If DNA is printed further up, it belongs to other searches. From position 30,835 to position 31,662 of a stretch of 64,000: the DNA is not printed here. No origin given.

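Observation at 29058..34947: Seven-gene translationally coupled operon built around a processive GT2 synthase and a mini exosortase (XrtG-like)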

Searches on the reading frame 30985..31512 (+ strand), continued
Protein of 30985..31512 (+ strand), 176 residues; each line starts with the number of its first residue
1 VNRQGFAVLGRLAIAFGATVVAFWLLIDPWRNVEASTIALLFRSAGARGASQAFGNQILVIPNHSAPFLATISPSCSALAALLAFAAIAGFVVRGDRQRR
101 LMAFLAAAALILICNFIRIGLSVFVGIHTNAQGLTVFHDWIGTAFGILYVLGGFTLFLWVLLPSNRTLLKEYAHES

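Call 64: find_homologous_proteins(query=L023:7869-10022:+)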
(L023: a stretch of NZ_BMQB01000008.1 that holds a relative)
Query L023:7869-10022:+ (718 aa): 170 proteins with E <= 0.001 among 8000 candidates; the best 120 are listed.
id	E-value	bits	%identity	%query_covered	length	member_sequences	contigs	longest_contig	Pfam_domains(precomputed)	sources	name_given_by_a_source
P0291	0.0e+0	1526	100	100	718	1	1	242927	PF15632.12,PF02655.20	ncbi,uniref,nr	ncbi:hypothetical protein GCM10010123_36400 [Pilimelia anulata]|uniref:ATP-grasp domain-containing p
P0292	0.0e+0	1189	82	94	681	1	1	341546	PF15632.12,PF02655.20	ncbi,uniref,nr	ncbi:hypothetical protein GCM10010124_16450 [Pilimelia terevasa]|uniref:ATP-grasp domain-containing 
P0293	0.0e+0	1106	75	94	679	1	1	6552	PF15632.12,PF02655.20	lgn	-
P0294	9.1e-280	948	69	92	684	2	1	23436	PF15632.12,PF02655.20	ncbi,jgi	jgi:carbamoyl-phosphate synthase large subunit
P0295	1.2e-274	931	69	90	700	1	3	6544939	PF15632.12,PF02655.20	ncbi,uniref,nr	ncbi:ATP-grasp domain-containing protein [Spirilliplanes yamanashiensis]|uniref:ATP-grasp domain-con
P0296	4.0e-272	923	67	91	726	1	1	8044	PF15632.12,PF02655.20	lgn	-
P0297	3.0e-271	920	67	91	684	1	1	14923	PF15632.12,PF02655.20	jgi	jgi:exosortase/archaeosortase family protein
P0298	4.2e-270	916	69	92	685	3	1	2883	PF15632.12,PF02655.20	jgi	jgi:carbamoyl-phosphate synthase large subunit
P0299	8.2e-270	915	68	91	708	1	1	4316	PF15632.12,PF02655.20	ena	-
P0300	1.7e-269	914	66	93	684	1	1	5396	PF15632.12,PF02655.20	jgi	jgi:exosortase/archaeosortase family protein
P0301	1.7e-267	908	66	92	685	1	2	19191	PF15632.12,PF02655.20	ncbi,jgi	jgi:carbamoyl-phosphate synthase large subunit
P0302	1.6e-266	905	66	94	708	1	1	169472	PF15632.12,PF02655.20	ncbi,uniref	ncbi:ATP-grasp domain-containing protein [Micromonospora sp. NPDC049679]|uniref:ATP-grasp domain-con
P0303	3.1e-266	904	67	92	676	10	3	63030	PF15632.12,PF02655.20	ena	-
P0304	9.8e-266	902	67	92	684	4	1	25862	PF15632.12,PF02655.20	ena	-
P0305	3.1e-265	900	66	91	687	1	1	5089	PF15632.12,PF02655.20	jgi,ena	jgi:carbamoyl-phosphate synthase large subunit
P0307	4.3e-261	887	63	94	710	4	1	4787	PF09721.16,PF15632.12,PF02655.20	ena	-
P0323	1.1e-245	836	59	93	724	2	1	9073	PF09721.16,PF15632.12,PF02655.20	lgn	-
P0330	7.0e-237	807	63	92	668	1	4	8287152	PF13535.12,PF15632.12,PF02655.20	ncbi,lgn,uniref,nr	ncbi:ATP-grasp domain-containing protein [Actinoplanes teichomyceticus]|uniref:Carbamoyl-phosphate s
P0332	8.6e-236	803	62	89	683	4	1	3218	PF09721.16,PF15632.12,PF02655.20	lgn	-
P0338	5.9e-231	787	59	91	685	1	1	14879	PF09721.16,PF15632.12,PF02655.20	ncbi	-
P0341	1.7e-229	782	59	96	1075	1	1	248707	PF13535.12,PF15632.12,PF02350.26,PF02655.20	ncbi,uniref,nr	ncbi:UDP-N-acetylglucosamine 2-epimerase (non-hydrolyzing) [Actinoplanes sp. KI2]|uniref:non-hydroly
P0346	7.5e-202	691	53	95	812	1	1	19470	PF09721.16,PF15632.12,PF13384.13,PF13551.13,PF13518.13,PF02655.20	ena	-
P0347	1.7e-201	690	49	93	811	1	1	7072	PF13535.12,PF15632.12,PF13384.13,PF13551.13,PF13518.13,PF02655.20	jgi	jgi:exosortase/archaeosortase family protein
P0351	4.4e-182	626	57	47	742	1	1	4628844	PF15632.12,PF02655.20,PF21360.4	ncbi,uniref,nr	ncbi:ATP-grasp domain-containing protein [Geodermatophilus sp. DSM 44513]|uniref:ATP-grasp domain-co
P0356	1.1e-173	598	44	59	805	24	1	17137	PF13535.12,PF09721.16,PF15632.12,PF02786.23,PF02655.20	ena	-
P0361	1.2e-171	591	46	56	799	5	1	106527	PF13535.12,PF09721.16,PF15632.12,PF02786.23,PF02655.20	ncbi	-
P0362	4.8e-171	589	43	60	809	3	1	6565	PF13535.12,PF09721.16,PF15632.12,PF02655.20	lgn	-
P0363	6.4e-170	585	46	56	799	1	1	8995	PF13535.12,PF09721.16,PF15632.12,PF02786.23,PF02655.20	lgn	-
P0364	1.6e-169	584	44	56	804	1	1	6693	PF13535.12,PF09721.16,PF15632.12,PF02786.23,PF02655.20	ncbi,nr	ncbi:MAG: ATP-grasp domain-containing protein [Acidobacteria bacterium]|nr:ATP-grasp domain-containi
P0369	1.4e-158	548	47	49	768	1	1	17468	PF09721.16,PF15632.12,PF02655.20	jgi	jgi:carbamoyl-phosphate synthase large subunit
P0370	3.0e-152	527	48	45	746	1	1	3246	PF09721.16,PF15632.12,PF02655.20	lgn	-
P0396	4.0e-95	338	51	42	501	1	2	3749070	PF15632.12,PF02655.20,PF21360.4,PF13646.13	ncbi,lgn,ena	-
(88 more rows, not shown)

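Call 65: search_protein_families(library=ncbifam, proteins=[P0291, P0330, P0341, P0351, P0364, P0396, P0347], max_evalue=0.001)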
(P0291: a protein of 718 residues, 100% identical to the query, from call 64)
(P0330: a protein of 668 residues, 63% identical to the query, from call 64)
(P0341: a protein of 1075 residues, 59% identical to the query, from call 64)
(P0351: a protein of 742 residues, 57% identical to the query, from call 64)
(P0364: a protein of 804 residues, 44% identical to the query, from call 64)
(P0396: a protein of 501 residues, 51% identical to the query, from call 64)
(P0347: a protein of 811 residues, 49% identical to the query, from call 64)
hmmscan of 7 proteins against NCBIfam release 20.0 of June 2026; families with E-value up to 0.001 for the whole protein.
P0291 (718 aa): 10 families
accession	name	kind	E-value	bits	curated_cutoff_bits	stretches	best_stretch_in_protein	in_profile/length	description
NF009405.0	PRK12767.1-4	equivalog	8.1e-44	149.9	390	1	363-666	21-316/320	carbamoyl phosphate synthase-like protein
NF009402.0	PRK12767.1-1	equivalog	2.5e-30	105.4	218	1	346-665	4-323/329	carbamoyl phosphate synthase-like protein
NF009404.0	PRK12767.1-3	equivalog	2.2e-17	63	316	1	363-660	21-328/344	carbamoyl phosphate synthase-like protein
NF009403.0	PRK12767.1-2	equivalog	6.3e-15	55.2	286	1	358-565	12-225/342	carbamoyl phosphate synthase-like protein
NF009406.0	PRK12767.1-5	equivalog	7e-14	51.6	271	1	370-633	29-288/327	carbamoyl phosphate synthase-like protein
NF005315.0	PRK06849.1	equivalog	3e-08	33.1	406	1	345-622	5-282/389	hypothetical protein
TIGR04178.1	exo_archaeo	signature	1.6e-06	28.3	23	1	95-178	4-91/97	exosortase/archaeosortase family protein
NF006192.0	PRK08324.1-6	equivalog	2.7e-05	22.8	639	1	250-381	346-473/685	bifunctional aldolase/short-chain dehydrogenase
NF002378.0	PRK01372.1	subfamily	0.00023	20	243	1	446-537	92-192/305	D-alanine--D-alanine ligase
NF033767.0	exosort_XrtS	exception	0.00036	20.5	145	1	51-179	21-152/155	exosortase S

P0330 (668 aa): 9 families
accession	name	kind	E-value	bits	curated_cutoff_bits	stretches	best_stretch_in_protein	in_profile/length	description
NF009405.0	PRK12767.1-4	equivalog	2.1e-46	158.4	390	1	359-650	20-315/320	carbamoyl phosphate synthase-like protein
NF009402.0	PRK12767.1-1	equivalog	8.2e-33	113.6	218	1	344-650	5-323/329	carbamoyl phosphate synthase-like protein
NF009404.0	PRK12767.1-3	equivalog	1.5e-22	79.9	316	1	360-620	21-303/344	carbamoyl phosphate synthase-like protein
NF009406.0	PRK12767.1-5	equivalog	4.2e-19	68.8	271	1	366-624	28-294/327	carbamoyl phosphate synthase-like protein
NF009403.0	PRK12767.1-2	equivalog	5.3e-19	68.6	286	2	474-564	139-229/342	carbamoyl phosphate synthase-like protein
NF006192.0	PRK08324.1-6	equivalog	1.4e-07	30.3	639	1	250-378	346-473/685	bifunctional aldolase/short-chain dehydrogenase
TIGR04178.1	exo_archaeo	signature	1.8e-05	24.9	23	1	97-180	4-91/97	exosortase/archaeosortase family protein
NF005315.0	PRK06849.1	equivalog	3.1e-05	23.2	406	1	343-618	6-290/389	hypothetical protein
NF006196.0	PRK08324.2-4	equivalog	0.00067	18.2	831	1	309-377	375-445/657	bifunctional aldolase/short-chain dehydrogenase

P0341 (1075 aa): 12 families
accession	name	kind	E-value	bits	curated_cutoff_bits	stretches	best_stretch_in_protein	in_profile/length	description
TIGR00236.1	wecB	equivalog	1.3e-72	245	210.15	1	698-1048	2-360/366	non-hydrolyzing UDP-N-acetylglucosamine 2-epimerase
NF009405.0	PRK12767.1-4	equivalog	3e-48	164.4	390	1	356-646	21-315/320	carbamoyl phosphate synthase-like protein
NF009402.0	PRK12767.1-1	equivalog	8.3e-35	120.1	218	1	340-645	5-322/329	carbamoyl phosphate synthase-like protein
NF009404.0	PRK12767.1-3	equivalog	4.4e-23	81.7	316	1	356-652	21-337/344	carbamoyl phosphate synthase-like protein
NF009406.0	PRK12767.1-5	equivalog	9.7e-22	77.5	271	1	362-621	28-295/327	carbamoyl phosphate synthase-like protein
NF009403.0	PRK12767.1-2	equivalog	1.7e-21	76.8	286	2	351-564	12-233/342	carbamoyl phosphate synthase-like protein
TIGR03568.1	NeuC_NnaA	equivalog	1.7e-10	40.4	235.9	1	763-870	77-182/365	UDP-N-acetylglucosamine 2-epimerase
NF006192.0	PRK08324.1-6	equivalog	2.3e-08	32.9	639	1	269-375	371-474/685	bifunctional aldolase/short-chain dehydrogenase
NF005315.0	PRK06849.1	equivalog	3.4e-06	26.3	406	1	339-628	6-303/389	hypothetical protein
TIGR04178.1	exo_archaeo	signature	9.6e-06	25.8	23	1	94-175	5-90/97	exosortase/archaeosortase family protein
NF006196.0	PRK08324.2-4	equivalog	0.00058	18.4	831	1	297-378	367-450/657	bifunctional aldolase/short-chain dehydrogenase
NF002378.0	PRK01372.1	subfamily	0.00086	18.1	243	0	442-534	97-198/305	D-alanine--D-alanine ligase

P0351 (742 aa): 12 families
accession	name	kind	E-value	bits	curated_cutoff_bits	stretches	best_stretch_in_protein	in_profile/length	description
NF009405.0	PRK12767.1-4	equivalog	6.2e-50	170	390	1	418-726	3-317/320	carbamoyl phosphate synthase-like protein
NF009402.0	PRK12767.1-1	equivalog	1.5e-35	122.6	218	1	417-723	4-322/329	carbamoyl phosphate synthase-like protein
NF009404.0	PRK12767.1-3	equivalog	9.9e-31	106.9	316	1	441-718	27-327/344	carbamoyl phosphate synthase-like protein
NF009406.0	PRK12767.1-5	equivalog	2e-25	89.5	271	1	432-693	20-287/327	carbamoyl phosphate synthase-like protein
NF009403.0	PRK12767.1-2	equivalog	2e-20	73.3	286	2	440-642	22-231/342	carbamoyl phosphate synthase-like protein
NF002563.0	PRK02186.1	subfamily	2.7e-16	59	625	1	516-702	98-305/890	argininosuccinate lyase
NF005315.0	PRK06849.1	equivalog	5.1e-13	48.8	406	1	417-697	6-293/389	hypothetical protein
TIGR04178.1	exo_archaeo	signature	1.2e-08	35.1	23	1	100-186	2-91/97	exosortase/archaeosortase family protein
NF033767.0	exosort_XrtS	exception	7.1e-06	26.1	145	1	41-188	4-153/155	exosortase S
TIGR03997.1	mycofact_OYE_2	equivalog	6.2e-05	21.6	793.15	1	416-494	380-456/645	mycofactocin system FadH/OYE family oxidoreductase 2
NF012138.0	exosort_XrtR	exception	0.00016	21.8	150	1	87-188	50-154/160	exosortase R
NF006194.0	PRK08324.2-2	equivalog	0.00024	19.8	686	1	412-451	436-475/703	bifunctional aldolase/short-chain dehydrogenase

P0364 (804 aa): 14 families
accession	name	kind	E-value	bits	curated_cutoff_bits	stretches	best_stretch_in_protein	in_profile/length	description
NF009405.0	PRK12767.1-4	equivalog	3e-47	161.1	390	1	508-796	21-310/320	carbamoyl phosphate synthase-like protein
NF009402.0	PRK12767.1-1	equivalog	3e-33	115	218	1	494-789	7-312/329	carbamoyl phosphate synthase-like protein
NF009406.0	PRK12767.1-5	equivalog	2.2e-25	89.5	271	1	535-767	48-286/327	carbamoyl phosphate synthase-like protein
NF009404.0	PRK12767.1-3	equivalog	4.1e-25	88.4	316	1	509-775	22-307/344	carbamoyl phosphate synthase-like protein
NF009403.0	PRK12767.1-2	equivalog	1.3e-24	87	286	2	538-722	45-236/342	carbamoyl phosphate synthase-like protein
NF002563.0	PRK02186.1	subfamily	2.5e-13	49.2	625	1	591-773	98-301/890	argininosuccinate lyase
NF005315.0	PRK06849.1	equivalog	5.9e-11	42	406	1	492-773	7-294/389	hypothetical protein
TIGR04178.1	exo_archaeo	signature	4.8e-09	36.4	23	1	96-184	3-95/97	exosortase/archaeosortase family protein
NF033767.0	exosort_XrtS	exception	9e-09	35.5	145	1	36-181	6-151/155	exosortase S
NF053643.1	Ddl_archaea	equivalog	1.2e-05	24.5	500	1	594-762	100-282/367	putative pseudomurein biosynthesis ATP-grasp protein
NF002378.0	PRK01372.1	subfamily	1.4e-05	24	243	1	593-750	93-269/305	D-alanine--D-alanine ligase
TIGR01369.1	CPSaseII_lrg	equivalog_domain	0.00037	18.2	1027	0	715-758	805-847/1052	carbamoyl-phosphate synthase (glutamine-hydrolyzing) large subunit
TIGR03909.1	pyrrolys_PylC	equivalog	0.00042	19.1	248.3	1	562-766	64-269/374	3-methylornithine--L-lysine ligase PylC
NF003671.0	PRK05294.1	equivalog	0.00087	17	599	0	713-758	800-844/1058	carbamoyl-phosphate synthase large subunit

P0396 (501 aa): 15 families
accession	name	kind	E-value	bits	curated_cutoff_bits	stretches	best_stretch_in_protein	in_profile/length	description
NF009405.0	PRK12767.1-4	equivalog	7.5e-57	192.7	390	1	210-500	20-314/320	carbamoyl phosphate synthase-like protein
NF009402.0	PRK12767.1-1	equivalog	3.6e-41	141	218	1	194-499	4-321/329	carbamoyl phosphate synthase-like protein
NF009406.0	PRK12767.1-5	equivalog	8.5e-31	107.2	271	1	217-476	28-295/327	carbamoyl phosphate synthase-like protein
NF009403.0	PRK12767.1-2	equivalog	5.7e-30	104.7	286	2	205-418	11-232/342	carbamoyl phosphate synthase-like protein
NF009404.0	PRK12767.1-3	equivalog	1.4e-28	99.8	316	1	211-495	21-327/344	carbamoyl phosphate synthase-like protein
NF002563.0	PRK02186.1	subfamily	1.4e-17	63.3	625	1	273-485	72-313/890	argininosuccinate lyase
NF005315.0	PRK06849.1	equivalog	2.4e-08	33.4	406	1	193-458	5-282/389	hypothetical protein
NF002378.0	PRK01372.1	subfamily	5.6e-05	22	243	0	297-387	95-196/305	D-alanine--D-alanine ligase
NF053643.1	Ddl_archaea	equivalog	0.00017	20.7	500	1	216-462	22-282/367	putative pseudomurein biosynthesis ATP-grasp protein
TIGR01369.1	CPSaseII_lrg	equivalog_domain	0.00019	19.2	1027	1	422-481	812-871/1052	carbamoyl-phosphate synthase (glutamine-hydrolyzing) large subunit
TIGR01205.1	D_ala_D_alaTIGR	subfamily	0.00045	19.3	245.65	0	279-381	83-202/318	D-alanine--D-alanine ligase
NF004526.0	PRK05872.1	subfamily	0.00069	18.8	276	1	195-294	13-102/297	short-chain dehydrogenase/reductase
NF006766.0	PRK09288.1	equivalog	0.00069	18.5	339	0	191-266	11-81/396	formate-dependent phosphoribosylglycinamide formyltransferase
NF005474.0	PRK07074.1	equivalog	0.0007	19.4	361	0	195-233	6-44/259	SDR family oxidoreductase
NF005525.0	PRK07178.1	equivalog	0.001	17.9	768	0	200-328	9-140/471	acetyl-CoA carboxylase biotin carboxylase subunit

P0347 (811 aa): 14 families
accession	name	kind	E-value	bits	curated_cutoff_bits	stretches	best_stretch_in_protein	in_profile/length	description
NF009405.0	PRK12767.1-4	equivalog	9.3e-52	176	390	1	428-722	20-316/320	carbamoyl phosphate synthase-like protein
NF009402.0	PRK12767.1-1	equivalog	3.2e-38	131.4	218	1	412-683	4-287/329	carbamoyl phosphate synthase-like protein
NF009406.0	PRK12767.1-5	equivalog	2e-26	92.9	271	1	431-687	24-286/327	carbamoyl phosphate synthase-like protein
NF009403.0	PRK12767.1-2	equivalog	1.4e-24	86.9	286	2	435-638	22-232/342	carbamoyl phosphate synthase-like protein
NF009404.0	PRK12767.1-3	equivalog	5.4e-21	74.9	316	1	431-692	23-304/344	carbamoyl phosphate synthase-like protein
NF002563.0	PRK02186.1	subfamily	4.4e-18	64.9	625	1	511-691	98-299/890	argininosuccinate lyase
NF005315.0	PRK06849.1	equivalog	1.2e-12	47.6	406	1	411-690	5-291/389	hypothetical protein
TIGR04178.1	exo_archaeo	signature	2.1e-07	31.1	23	1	108-193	5-93/97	exosortase/archaeosortase family protein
NF033767.0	exosort_XrtS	exception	8.8e-07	29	145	1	42-193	3-153/155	exosortase S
NF002378.0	PRK01372.1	subfamily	5.6e-06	25.3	243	1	514-669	94-268/305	D-alanine--D-alanine ligase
NF033577.2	transpos_IS481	equivalog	1.8e-05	24.5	224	1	754-803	2-52/284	IS481 family transposase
NF033545.0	transpos_IS630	equivalog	4.5e-05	23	100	1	753-804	1-53/299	IS630 family transposase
TIGR01205.1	D_ala_D_alaTIGR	subfamily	0.00013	21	245.65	0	510-670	96-285/318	D-alanine--D-alanine ligase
NF012138.0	exosort_XrtR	exception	0.00092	19.4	150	0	62-192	18-152/160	exosortase R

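Call 68: find_encoding_contigs(protein=P0330, flank=8000, max_places=1)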
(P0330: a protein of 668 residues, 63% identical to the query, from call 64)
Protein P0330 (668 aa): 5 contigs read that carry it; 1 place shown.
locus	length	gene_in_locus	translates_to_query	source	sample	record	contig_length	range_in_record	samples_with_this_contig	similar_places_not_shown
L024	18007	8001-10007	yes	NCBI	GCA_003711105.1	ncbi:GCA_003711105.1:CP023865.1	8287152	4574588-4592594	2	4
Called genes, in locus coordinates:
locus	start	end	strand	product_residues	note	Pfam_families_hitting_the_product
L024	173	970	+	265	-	PF00106:adh_short, PF01370:Epimerase, PF08659:KR, PF13460:NAD_binding_10, PF13561:adh_short_C2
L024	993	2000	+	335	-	PF02739:5_3_exonuc_N, PF01367:5_3_exonuc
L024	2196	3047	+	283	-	-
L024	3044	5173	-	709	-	PF00069:Pkinase, PF07714:PK_Tyr_Ser-Thr (weak)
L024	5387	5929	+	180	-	-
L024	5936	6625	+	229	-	PF02585:PIG-L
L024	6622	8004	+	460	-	PF13506:Glyco_transf_21, PF00535:Glycos_transf_2, PF13641:Glyco_tranf_2_3, PF13632:Glyco_trans_2_3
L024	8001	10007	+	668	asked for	PF02655:ATP-grasp_3, PF13535:ATP-grasp_4 (faint), PF15632:ATPgrasp_Ter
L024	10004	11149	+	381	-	PF02350:Epimerase_2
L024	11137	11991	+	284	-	PF00702:Hydrolase, PF12710:HAD (weak), PF13419:HAD_2, PF13242:Hydrolase_like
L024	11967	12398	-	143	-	PF01243:PNPOx_N, PF12900:Pyridox_ox_2 (weak)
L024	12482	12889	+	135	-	PF06803:DUF1232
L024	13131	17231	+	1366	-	PF00512:HisKA, PF02518:HATPase_c, PF00072:Response_reg, PF00989:PAS, PF08448:PAS_4, PF13426:PAS_9 (weak), PF07228:SpoIIE, PF13581:HATPase_c_2, +1 more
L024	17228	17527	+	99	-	PF13466:STAS_2, PF01740:STAS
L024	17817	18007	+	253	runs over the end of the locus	PF14100:DUF6807 (faint)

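Call 82: find_encoding_contigs(protein=P0351, flank=7000, max_places=1)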
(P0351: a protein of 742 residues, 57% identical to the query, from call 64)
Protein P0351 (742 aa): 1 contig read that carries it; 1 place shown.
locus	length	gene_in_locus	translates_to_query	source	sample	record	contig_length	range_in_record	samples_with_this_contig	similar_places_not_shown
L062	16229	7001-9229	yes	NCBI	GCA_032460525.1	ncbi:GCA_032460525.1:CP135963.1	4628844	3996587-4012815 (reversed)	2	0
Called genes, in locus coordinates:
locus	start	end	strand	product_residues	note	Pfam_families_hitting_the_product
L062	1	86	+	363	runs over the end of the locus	PF02811:PHP (weak), PF13263:PHP_C (faint)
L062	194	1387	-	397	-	PF22022:Phage_int_M (weak), PF00589:Phage_integrase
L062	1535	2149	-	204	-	PF01872:RibD_C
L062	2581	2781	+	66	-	-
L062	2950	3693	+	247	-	-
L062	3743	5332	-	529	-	PF00990:GGDEF, PF00563:EAL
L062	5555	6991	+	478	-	PF00535:Glycos_transf_2, PF13641:Glyco_tranf_2_3, PF13506:Glyco_transf_21, PF13632:Glyco_trans_2_3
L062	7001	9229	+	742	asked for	PF21360:PylC-like_N, PF02655:ATP-grasp_3, PF15632:ATPgrasp_Ter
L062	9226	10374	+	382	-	PF13439:Glyco_transf_4 (weak), PF02350:Epimerase_2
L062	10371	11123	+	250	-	PF00702:Hydrolase, PF13419:HAD_2, PF13242:Hydrolase_like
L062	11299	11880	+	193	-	-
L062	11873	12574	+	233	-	PF02585:PIG-L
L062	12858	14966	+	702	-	PF02720:DUF222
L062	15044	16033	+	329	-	PF13011:LZ_Tnp_IS481, PF13384:HTH_23, PF13518:HTH_28, PF13551:HTH_29, PF13565:HTH_32, PF00665:rve, PF13683:rve_3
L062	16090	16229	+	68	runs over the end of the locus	-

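Call 83: find_encoding_contigs(protein=P0364, flank=7000, max_places=1)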
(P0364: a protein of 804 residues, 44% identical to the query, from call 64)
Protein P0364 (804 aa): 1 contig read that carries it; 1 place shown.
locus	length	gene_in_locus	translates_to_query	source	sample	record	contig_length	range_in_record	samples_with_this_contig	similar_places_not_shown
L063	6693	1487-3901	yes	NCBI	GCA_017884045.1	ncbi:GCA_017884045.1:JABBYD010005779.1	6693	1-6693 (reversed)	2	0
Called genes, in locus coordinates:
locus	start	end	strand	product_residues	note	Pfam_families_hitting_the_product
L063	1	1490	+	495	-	PF13506:Glyco_transf_21, PF00535:Glycos_transf_2, PF10111:Glyco_tranf_2_2 (weak), PF13641:Glyco_tranf_2_3, PF13632:Glyco_trans_2_3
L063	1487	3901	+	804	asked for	PF09721:Exosortase_EpsH (weak), PF02655:ATP-grasp_3, PF02786:CPSase_L_D2 (faint), PF13535:ATP-grasp_4 (faint), PF15632:ATPgrasp_Ter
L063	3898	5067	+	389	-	PF02350:Epimerase_2, PF13439:Glyco_transf_4, PF13579:Glyco_trans_4_4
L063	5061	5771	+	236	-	PF00702:Hydrolase, PF13419:HAD_2 (weak), PF13242:Hydrolase_like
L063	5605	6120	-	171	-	-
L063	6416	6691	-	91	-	?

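Call 84: find_encoding_contigs(protein=P0361, flank=7000, max_places=1)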
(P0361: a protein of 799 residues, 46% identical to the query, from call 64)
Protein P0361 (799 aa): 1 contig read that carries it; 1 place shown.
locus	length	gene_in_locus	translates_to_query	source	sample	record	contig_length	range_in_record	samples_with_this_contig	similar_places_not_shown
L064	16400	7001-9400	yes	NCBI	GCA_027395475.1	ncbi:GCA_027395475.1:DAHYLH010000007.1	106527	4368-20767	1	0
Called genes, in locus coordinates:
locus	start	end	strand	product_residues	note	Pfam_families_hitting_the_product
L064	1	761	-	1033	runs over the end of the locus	PF02811:PHP, PF07733:DNA_pol3_alpha, PF17657:DNA_pol3_finger, PF14579:HHH_6, PF01336:tRNA_anti-codon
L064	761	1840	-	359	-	-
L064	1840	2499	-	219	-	PF27531:MT3502_N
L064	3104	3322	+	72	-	PF02586:SRAP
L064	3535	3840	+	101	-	-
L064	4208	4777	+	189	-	-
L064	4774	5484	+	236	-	PF02585:PIG-L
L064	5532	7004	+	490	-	PF13506:Glyco_transf_21, PF00535:Glycos_transf_2, PF13641:Glyco_tranf_2_3, PF13632:Glyco_trans_2_3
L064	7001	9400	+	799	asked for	PF09721:Exosortase_EpsH (weak), PF02655:ATP-grasp_3, PF02786:CPSase_L_D2 (faint), PF13535:ATP-grasp_4 (faint), PF15632:ATPgrasp_Ter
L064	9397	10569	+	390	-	PF02350:Epimerase_2, PF13439:Glyco_transf_4, PF13579:Glyco_trans_4_4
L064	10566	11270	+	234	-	PF00702:Hydrolase, PF13419:HAD_2 (weak), PF13242:Hydrolase_like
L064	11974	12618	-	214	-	PF01872:RibD_C (weak)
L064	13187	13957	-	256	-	-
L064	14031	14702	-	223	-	PF01507:PAPS_reduct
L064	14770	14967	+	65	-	-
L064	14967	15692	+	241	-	PF01507:PAPS_reduct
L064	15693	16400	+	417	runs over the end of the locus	PF00009:GTP_EFTU, PF01926:MMR_HSR1 (faint), PF22594:GTP-eEF1A_C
